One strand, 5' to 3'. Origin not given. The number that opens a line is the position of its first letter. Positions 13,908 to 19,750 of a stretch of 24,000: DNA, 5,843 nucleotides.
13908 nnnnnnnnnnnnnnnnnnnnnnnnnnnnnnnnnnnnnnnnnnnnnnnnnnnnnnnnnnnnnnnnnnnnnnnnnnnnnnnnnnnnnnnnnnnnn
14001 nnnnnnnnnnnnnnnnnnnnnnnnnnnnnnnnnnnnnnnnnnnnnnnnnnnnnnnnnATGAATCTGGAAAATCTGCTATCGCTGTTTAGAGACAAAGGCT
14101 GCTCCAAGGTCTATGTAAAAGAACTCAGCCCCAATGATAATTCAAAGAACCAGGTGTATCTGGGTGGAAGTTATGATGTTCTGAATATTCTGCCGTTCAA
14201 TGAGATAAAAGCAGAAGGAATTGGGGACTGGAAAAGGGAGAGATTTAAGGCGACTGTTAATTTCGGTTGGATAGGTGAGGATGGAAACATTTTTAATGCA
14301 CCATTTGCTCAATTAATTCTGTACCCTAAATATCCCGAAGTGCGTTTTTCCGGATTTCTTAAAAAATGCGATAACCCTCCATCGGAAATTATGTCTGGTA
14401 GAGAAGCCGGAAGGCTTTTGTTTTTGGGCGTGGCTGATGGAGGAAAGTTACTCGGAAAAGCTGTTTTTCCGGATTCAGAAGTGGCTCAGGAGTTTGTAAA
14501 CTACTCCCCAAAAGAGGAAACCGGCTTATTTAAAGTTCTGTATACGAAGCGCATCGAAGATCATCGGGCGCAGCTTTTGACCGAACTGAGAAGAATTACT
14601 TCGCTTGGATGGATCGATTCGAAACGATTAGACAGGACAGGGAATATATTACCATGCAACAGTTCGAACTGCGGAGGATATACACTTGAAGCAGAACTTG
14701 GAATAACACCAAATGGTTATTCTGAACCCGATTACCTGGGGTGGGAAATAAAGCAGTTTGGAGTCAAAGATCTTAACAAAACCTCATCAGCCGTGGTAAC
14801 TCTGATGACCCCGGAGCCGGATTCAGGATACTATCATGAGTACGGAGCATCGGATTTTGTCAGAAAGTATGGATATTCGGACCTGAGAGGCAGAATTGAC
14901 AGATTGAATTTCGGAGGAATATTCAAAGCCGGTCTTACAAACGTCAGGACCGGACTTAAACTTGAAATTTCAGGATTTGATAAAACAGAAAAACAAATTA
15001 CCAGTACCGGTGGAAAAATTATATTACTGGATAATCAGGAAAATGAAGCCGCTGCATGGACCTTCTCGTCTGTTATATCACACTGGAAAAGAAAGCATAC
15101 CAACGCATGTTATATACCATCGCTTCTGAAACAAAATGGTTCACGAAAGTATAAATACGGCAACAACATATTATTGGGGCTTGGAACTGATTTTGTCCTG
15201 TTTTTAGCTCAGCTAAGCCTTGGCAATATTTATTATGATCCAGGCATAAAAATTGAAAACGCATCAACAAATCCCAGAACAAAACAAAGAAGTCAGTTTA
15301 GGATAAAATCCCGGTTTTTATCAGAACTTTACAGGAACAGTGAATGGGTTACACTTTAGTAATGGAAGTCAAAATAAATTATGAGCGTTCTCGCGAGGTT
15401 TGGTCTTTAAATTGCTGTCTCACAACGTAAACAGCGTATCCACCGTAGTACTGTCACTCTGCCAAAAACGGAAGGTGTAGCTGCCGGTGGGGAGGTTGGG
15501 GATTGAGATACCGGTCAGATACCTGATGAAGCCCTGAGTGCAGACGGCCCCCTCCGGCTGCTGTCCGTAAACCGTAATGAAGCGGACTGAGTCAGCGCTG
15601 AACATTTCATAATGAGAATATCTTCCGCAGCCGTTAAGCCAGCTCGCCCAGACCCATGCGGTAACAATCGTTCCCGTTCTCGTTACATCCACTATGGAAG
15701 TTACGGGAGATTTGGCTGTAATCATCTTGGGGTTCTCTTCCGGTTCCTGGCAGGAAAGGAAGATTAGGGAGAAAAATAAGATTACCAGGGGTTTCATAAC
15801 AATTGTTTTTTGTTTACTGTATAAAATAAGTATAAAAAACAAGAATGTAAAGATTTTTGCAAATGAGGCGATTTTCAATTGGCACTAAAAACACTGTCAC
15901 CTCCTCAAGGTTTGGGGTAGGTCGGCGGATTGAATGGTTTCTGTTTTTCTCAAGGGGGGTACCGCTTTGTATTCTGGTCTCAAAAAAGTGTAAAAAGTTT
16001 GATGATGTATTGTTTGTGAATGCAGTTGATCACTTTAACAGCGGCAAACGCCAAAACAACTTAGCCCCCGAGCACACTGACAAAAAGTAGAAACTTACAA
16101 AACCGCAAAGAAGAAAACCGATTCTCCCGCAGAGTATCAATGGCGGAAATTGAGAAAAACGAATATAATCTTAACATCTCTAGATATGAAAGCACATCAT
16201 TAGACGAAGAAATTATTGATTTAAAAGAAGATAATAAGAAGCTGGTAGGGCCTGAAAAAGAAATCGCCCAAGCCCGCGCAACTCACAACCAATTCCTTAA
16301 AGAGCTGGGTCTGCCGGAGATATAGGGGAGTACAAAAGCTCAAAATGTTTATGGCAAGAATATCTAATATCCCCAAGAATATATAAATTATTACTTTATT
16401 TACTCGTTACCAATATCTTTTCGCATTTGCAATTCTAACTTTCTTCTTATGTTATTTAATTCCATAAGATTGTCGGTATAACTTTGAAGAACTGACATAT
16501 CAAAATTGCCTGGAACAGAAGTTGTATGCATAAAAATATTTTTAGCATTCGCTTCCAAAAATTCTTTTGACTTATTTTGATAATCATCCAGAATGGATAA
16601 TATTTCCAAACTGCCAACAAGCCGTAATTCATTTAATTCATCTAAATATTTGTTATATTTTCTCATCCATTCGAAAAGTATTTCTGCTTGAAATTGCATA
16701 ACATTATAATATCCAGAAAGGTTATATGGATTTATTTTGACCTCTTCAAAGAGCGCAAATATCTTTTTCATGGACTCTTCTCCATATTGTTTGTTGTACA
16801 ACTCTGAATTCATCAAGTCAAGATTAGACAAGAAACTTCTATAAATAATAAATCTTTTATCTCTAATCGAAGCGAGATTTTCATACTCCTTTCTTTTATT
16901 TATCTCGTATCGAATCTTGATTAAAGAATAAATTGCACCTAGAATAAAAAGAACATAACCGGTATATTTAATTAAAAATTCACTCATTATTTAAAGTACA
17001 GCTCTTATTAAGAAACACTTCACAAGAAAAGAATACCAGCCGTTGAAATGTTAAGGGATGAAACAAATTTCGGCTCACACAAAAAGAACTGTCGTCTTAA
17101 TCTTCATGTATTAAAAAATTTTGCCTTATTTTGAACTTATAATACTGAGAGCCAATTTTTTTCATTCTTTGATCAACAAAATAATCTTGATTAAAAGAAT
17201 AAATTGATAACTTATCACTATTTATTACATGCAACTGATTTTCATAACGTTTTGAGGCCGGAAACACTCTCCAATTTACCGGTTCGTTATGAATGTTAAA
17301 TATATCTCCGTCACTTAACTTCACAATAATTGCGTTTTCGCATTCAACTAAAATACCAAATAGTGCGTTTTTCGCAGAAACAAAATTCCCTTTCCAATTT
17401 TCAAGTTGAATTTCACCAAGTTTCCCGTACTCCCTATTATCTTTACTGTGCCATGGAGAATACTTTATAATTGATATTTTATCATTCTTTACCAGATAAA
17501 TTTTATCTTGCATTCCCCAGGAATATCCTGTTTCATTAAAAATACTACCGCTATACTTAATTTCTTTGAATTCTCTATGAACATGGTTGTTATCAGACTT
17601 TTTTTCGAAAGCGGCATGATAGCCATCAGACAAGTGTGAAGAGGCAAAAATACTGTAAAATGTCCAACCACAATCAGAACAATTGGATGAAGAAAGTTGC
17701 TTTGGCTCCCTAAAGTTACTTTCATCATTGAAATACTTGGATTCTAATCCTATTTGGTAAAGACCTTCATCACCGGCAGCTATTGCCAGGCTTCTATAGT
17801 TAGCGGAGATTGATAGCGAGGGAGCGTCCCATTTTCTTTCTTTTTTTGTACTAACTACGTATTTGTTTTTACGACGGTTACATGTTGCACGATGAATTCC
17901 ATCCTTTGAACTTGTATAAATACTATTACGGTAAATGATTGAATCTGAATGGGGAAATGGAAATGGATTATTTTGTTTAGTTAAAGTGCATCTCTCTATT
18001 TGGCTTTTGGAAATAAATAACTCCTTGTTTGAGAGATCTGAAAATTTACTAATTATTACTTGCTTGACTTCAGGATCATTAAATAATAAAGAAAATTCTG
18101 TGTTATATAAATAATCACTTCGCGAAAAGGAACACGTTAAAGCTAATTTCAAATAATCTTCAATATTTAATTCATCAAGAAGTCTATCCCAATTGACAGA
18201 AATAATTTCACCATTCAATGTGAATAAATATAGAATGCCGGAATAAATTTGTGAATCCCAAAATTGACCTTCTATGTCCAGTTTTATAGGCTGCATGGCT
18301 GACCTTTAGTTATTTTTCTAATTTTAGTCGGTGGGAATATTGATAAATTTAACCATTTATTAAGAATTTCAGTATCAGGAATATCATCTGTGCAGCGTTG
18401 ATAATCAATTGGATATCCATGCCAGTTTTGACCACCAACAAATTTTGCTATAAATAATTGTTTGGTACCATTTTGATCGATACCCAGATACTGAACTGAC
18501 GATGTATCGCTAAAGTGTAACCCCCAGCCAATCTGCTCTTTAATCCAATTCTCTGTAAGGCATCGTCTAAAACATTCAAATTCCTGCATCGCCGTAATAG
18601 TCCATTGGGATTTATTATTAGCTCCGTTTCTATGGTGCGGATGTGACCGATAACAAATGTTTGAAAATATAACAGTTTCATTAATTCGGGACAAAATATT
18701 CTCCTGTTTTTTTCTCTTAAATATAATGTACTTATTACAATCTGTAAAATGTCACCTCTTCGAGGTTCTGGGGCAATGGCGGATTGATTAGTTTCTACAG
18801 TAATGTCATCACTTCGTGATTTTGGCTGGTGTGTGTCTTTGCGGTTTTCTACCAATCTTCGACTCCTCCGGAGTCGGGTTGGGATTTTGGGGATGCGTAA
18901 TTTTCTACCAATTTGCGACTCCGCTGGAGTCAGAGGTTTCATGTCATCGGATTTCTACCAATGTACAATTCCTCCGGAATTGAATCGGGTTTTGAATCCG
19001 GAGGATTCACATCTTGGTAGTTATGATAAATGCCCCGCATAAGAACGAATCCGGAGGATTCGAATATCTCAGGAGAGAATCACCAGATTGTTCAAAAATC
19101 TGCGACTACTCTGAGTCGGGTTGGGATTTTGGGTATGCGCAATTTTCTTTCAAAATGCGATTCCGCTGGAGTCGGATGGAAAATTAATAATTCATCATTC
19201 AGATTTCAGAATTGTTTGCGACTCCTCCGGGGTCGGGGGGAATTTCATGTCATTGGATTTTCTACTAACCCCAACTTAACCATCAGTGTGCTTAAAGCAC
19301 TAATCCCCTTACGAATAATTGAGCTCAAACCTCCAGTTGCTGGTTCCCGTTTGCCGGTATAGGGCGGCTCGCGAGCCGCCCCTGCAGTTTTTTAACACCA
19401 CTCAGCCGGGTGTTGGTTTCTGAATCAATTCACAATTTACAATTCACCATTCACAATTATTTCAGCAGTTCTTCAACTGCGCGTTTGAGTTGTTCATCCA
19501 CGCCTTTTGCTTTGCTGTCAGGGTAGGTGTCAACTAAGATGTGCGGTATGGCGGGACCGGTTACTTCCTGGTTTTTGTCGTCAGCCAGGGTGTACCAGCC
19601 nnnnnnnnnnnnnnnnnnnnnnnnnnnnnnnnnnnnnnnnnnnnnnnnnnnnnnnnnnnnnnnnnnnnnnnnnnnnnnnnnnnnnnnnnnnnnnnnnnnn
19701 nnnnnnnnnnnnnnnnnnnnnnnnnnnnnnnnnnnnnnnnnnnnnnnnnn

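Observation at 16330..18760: AT-rich three-gene cassette of unrecognisable proteins beside an R-M operon and an hsdM relic: candidate undescribed defence/toxin system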

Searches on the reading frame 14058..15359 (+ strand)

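Call 3: search_protein_families(library=pfam, proteins=[window:14058-15359:+], max_evalue=1)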
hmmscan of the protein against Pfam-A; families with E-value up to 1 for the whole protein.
window:14058-15359:+ (433 aa): 2 families
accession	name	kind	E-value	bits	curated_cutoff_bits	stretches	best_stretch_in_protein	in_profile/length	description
PF15515.12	MvaI_BcnI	-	9.2e-47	160.4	25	1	175-425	2-227/227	MvaI/BcnI restriction endonuclease family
PF09562.16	RE_LlaMI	-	0.072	13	25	0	369-411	207-249/266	LlaMI restriction endonuclease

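Call 4: search_protein_families(library=padloc, proteins=[window:14058-15359:+], max_evalue=1)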
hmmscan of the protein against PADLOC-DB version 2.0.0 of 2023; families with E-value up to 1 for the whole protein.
window:14058-15359:+ (433 aa): 1 family
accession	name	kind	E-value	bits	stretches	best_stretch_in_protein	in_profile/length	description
PDLC03584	REase_II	-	0.00024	18.3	1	172-250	173-240/405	Type II restriction enzyme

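Call 5: search_protein_families(library=ncbifam, proteins=[window:14058-15359:+], max_evalue=1)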
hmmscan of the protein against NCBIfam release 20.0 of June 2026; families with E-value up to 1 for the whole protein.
window:14058-15359:+ (433 aa): 1 family
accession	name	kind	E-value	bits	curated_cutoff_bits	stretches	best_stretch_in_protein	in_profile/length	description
NF004966.0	PRK06319.1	equivalog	0.24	9.4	868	1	330-369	249-288/862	DNA topoisomerase I/SWI domain fusion protein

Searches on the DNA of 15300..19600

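Call 87: search_rna_families(source=window, start=15300, end=19600, threshold=evalue, max_evalue=1)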
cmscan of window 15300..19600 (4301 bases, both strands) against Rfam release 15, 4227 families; matches with E-value up to 1: 3.
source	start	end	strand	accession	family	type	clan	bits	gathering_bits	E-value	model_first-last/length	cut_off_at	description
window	17694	17782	-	RF00358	snoZ101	Gene; snRNA; snoRNA; CD-box;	CL00057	22.9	44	0.96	1-96/96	no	Small nucleolar RNA Z101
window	18332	18419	-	RF01302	snoU36a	Gene; snRNA; snoRNA; CD-box;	CL00051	22.8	45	0.32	1-90/90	no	SnoRNA U36a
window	18955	19020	-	RF03820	mir-5429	Gene; miRNA;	-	22.2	80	0.69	1-83/83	no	mir-5429 microRNA precursor family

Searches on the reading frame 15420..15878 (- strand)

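Call 3: search_protein_families(library=pfam, proteins=[window:15420-15878:-], max_evalue=1)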
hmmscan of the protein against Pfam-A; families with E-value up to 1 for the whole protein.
window:15420-15878:- (152 aa): 1 family
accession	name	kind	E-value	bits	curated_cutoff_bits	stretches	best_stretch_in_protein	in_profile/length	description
PF10131.15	PTPS_related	-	0.0026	16.7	26.4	1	4-150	265-403/621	6-pyruvoyl-tetrahydropterin synthase related domain; membrane protein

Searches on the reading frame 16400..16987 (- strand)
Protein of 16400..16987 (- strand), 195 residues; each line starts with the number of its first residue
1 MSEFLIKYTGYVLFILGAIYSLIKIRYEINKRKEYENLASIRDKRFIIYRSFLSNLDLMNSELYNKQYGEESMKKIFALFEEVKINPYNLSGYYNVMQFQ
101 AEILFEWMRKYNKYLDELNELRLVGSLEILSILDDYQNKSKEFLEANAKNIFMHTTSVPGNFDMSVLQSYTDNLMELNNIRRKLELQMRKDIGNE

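Call 3: search_protein_families(library=pfam, proteins=[window:16400-16987:-], max_evalue=1)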
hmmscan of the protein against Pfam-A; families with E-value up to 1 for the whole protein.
window:16400-16987:- (195 aa): 0 families

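Call 4: search_protein_families(library=padloc, proteins=[window:16400-16987:-], max_evalue=1)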
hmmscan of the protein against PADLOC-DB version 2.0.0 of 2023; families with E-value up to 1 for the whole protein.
window:16400-16987:- (195 aa): 0 families

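Call 5: search_protein_families(library=ncbifam, proteins=[window:16400-16987:-], max_evalue=1)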
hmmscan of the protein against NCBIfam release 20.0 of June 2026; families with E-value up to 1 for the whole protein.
window:16400-16987:- (195 aa): 0 families

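Call 6: search_protein_families(library=phrogs, proteins=[window:16400-16987:-], max_evalue=1)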
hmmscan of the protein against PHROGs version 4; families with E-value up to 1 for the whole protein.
window:16400-16987:- (195 aa): 3 families
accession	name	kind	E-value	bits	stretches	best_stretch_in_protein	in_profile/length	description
phrog_7079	-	unknown function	0.096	13.8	1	165-193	7-36/55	-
phrog_34135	-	unknown function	0.22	12.6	1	171-186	46-61/62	-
phrog_5899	-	unknown function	0.61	11.4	1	139-184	18-63/98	-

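Call 12: find_homologous_proteins(query=window:16400-16987:-, max_evalue=0.001)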
Query window:16400-16987:- (195 aa): 17 proteins with E <= 0.001 among 104 candidates.
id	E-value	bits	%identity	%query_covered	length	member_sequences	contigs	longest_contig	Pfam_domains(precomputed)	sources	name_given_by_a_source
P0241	1.7e-118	411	100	100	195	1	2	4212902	-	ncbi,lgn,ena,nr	ncbi:MAG: hypothetical protein HRU80_02285 [Ignavibacteriales bacterium]|nr:MAG: hypothetical protei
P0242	1.9e-76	274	67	100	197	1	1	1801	-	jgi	-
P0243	1.9e-76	274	67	100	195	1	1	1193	-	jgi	-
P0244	3.8e-73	263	63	98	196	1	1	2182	-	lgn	-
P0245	1.7e-72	261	63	100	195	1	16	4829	-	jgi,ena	-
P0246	1.8e-72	261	63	100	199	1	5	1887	-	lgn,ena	-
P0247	1.9e-72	261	63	100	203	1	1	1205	-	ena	-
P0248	2.0e-72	261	63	97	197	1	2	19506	-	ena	-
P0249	2.0e-72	261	63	98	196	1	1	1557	-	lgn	-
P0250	6.2e-72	259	63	100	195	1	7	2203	-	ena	-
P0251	6.6e-72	259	63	100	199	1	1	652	-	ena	-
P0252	1.0e-70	255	62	98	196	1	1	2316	-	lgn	-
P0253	1.2e-70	255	61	98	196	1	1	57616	-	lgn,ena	-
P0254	4.3e-68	247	62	100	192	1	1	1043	-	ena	-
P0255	7.3e-67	243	59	99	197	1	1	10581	-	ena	-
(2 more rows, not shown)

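Call 59: find_encoding_contigs(protein=P0253, flank=6000, max_places=1)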
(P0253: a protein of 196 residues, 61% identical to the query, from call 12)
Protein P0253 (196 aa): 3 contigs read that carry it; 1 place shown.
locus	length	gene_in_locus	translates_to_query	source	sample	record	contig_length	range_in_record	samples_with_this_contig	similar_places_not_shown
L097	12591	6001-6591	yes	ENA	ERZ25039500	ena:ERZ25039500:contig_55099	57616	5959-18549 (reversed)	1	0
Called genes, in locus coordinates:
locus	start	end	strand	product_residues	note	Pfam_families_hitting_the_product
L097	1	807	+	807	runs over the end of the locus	PF14870:PSII_BNR, PF02012:BNR (faint), PF15902:Sortilin-Vps10 (faint), PF14870:PSII_BNR (weak), PF18962:Por_Secre_tail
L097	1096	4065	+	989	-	PF18962:Por_Secre_tail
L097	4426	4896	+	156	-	-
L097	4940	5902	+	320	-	PF17419:MauJ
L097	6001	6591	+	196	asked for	-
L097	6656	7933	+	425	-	-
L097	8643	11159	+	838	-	PF14870:PSII_BNR (weak), PF15902:Sortilin-Vps10 (faint), PF02012:BNR (faint), PF18962:Por_Secre_tail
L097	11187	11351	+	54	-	-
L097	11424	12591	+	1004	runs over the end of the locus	PF18962:Por_Secre_tail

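Call 60: find_encoding_contigs(protein=P0248, flank=6000, max_places=1)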
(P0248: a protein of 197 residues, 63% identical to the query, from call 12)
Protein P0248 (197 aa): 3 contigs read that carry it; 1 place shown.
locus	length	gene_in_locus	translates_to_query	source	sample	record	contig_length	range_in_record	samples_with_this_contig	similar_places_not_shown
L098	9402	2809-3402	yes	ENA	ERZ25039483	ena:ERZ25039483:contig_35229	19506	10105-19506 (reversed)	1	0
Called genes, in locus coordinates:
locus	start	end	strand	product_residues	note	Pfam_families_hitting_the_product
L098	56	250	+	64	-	-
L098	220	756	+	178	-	-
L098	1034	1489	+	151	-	-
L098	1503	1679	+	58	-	-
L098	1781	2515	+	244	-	-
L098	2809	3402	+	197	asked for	-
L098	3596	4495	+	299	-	-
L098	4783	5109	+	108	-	-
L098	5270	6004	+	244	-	-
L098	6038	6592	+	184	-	-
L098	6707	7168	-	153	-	PF04002:RadC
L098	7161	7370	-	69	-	-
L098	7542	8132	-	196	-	PF06067:DUF932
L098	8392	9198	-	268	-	PF07352:Phage_Mu_Gam (weak)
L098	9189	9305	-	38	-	-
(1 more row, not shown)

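Call 61: find_encoding_contigs(protein=P0255, flank=6000, max_places=1)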
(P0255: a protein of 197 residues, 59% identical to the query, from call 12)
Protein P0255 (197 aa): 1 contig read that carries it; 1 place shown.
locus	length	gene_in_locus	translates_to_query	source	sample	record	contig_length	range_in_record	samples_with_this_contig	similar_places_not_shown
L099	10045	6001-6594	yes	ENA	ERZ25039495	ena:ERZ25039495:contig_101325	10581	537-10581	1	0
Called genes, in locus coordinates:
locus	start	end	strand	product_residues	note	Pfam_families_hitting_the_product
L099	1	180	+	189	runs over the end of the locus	-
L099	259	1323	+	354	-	-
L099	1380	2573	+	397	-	-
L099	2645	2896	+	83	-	-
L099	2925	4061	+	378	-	-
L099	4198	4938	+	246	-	-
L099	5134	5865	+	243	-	-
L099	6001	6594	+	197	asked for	-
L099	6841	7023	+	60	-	-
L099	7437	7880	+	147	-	-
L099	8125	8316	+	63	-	-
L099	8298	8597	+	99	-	PF12894:ANAPC4_WD40 (weak), PF23381:Beta-prop_IFT122_1st, PF23414:Beta-prop_EML_2, PF24796:WDR55 (weak), PF24807:WD40_CDC20-Fz (weak), PF24817:WD40_WDHD1_1st, PF25173:Beta-prop_WDR3_1st, PF25174:Beta-prop_THOC3, +5 more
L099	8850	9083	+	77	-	-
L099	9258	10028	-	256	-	-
